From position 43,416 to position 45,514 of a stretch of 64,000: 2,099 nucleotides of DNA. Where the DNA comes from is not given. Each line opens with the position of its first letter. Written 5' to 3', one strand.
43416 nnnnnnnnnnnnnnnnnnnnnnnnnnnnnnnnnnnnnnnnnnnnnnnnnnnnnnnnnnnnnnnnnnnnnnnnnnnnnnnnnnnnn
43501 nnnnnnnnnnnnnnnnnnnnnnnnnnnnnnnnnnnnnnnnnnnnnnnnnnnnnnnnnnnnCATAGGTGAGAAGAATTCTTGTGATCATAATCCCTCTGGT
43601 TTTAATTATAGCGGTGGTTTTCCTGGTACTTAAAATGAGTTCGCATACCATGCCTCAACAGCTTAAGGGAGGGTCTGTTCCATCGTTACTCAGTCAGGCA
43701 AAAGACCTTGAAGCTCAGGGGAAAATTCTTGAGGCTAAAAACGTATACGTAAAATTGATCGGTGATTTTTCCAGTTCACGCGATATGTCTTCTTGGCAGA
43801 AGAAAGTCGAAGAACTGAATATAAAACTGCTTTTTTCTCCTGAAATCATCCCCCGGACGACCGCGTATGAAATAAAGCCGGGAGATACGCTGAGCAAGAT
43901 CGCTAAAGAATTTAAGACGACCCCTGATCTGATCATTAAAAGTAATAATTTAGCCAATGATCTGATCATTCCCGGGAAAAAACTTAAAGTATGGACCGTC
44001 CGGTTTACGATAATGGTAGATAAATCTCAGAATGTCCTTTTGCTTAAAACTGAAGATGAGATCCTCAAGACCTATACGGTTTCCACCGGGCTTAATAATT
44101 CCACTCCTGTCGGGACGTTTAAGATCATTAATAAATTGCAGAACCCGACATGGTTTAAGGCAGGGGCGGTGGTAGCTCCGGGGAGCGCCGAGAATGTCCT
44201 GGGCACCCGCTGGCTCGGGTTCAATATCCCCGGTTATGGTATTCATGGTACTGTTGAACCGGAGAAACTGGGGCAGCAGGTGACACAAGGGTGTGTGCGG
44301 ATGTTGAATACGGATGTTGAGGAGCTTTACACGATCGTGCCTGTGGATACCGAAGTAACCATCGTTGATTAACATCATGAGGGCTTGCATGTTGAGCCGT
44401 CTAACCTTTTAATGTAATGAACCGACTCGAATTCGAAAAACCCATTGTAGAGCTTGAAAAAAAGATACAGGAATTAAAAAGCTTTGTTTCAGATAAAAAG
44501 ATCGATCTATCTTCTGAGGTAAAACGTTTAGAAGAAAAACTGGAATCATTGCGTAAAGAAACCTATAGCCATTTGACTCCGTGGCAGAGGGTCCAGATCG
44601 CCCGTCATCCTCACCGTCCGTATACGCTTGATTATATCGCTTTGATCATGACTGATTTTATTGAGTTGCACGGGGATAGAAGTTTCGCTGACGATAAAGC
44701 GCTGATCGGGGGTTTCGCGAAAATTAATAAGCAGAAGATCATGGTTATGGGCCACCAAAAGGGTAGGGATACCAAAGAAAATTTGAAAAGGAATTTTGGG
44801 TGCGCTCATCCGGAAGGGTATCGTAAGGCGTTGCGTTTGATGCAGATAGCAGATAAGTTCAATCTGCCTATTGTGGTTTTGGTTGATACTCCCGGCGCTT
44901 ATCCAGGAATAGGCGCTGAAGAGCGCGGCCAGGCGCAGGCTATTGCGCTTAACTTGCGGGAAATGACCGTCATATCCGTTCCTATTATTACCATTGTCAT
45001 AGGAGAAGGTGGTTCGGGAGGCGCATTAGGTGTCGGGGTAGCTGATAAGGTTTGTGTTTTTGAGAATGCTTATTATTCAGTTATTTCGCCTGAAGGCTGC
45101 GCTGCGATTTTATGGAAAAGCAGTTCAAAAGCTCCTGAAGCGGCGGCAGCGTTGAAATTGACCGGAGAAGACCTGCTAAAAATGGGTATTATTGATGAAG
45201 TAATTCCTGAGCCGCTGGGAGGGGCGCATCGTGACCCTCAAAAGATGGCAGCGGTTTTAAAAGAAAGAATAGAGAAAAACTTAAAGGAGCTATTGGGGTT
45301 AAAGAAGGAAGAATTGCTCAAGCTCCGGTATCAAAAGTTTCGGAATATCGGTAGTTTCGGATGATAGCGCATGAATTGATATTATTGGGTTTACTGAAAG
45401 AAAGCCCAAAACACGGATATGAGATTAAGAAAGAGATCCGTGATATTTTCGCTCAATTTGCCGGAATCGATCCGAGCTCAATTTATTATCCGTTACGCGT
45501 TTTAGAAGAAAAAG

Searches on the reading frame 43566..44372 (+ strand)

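Call 67: search_protein_families(library=pfam, proteins=[window:43566-44372:+], max_evalue=0.00001)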
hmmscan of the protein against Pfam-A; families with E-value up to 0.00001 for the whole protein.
window:43566-44372:+ (268 aa): 2 families
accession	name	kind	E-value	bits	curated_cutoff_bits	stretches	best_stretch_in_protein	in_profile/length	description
PF03734.19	YkuD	-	2.7e-21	77.1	23.4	1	148-266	3-146/146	L,D-transpeptidase catalytic domain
PF01476.26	LysM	-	5.1e-14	52.4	20.9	1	101-143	1-43/43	LysM domain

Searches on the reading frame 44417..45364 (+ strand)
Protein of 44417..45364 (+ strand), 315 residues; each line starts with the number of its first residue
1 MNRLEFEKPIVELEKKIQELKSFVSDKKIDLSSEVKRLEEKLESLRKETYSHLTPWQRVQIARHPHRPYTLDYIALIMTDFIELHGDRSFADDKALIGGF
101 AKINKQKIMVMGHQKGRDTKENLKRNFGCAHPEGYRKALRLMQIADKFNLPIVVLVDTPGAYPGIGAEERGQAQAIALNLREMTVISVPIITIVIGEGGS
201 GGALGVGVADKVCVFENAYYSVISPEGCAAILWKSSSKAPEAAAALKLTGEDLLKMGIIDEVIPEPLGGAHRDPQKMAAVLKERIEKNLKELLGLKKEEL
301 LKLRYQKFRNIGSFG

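Call 22: search_protein_families(library=pfam, proteins=[window:44417-45364:+], max_evalue=0.1)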
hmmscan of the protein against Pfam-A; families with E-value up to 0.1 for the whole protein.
window:44417-45364:+ (315 aa): 4 families
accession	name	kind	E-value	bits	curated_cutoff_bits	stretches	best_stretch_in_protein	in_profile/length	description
PF03255.19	ACCA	-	7.3e-152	505.4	23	1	4-312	2-310/310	Acetyl co-enzyme A carboxylase carboxyltransferase-like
PF01039.27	Carboxyl_trans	-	9.1e-20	71.2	22.3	1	94-244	282-428/493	Carboxyl transferase domain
PF00378.25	ECH_1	-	0.0053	16.6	27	1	177-265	78-176/251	Enoyl-CoA hydratase/isomerase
PF06833.16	MdcE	-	0.014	15.5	32.7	1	144-273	22-150/196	Malonate decarboxylase gamma subunit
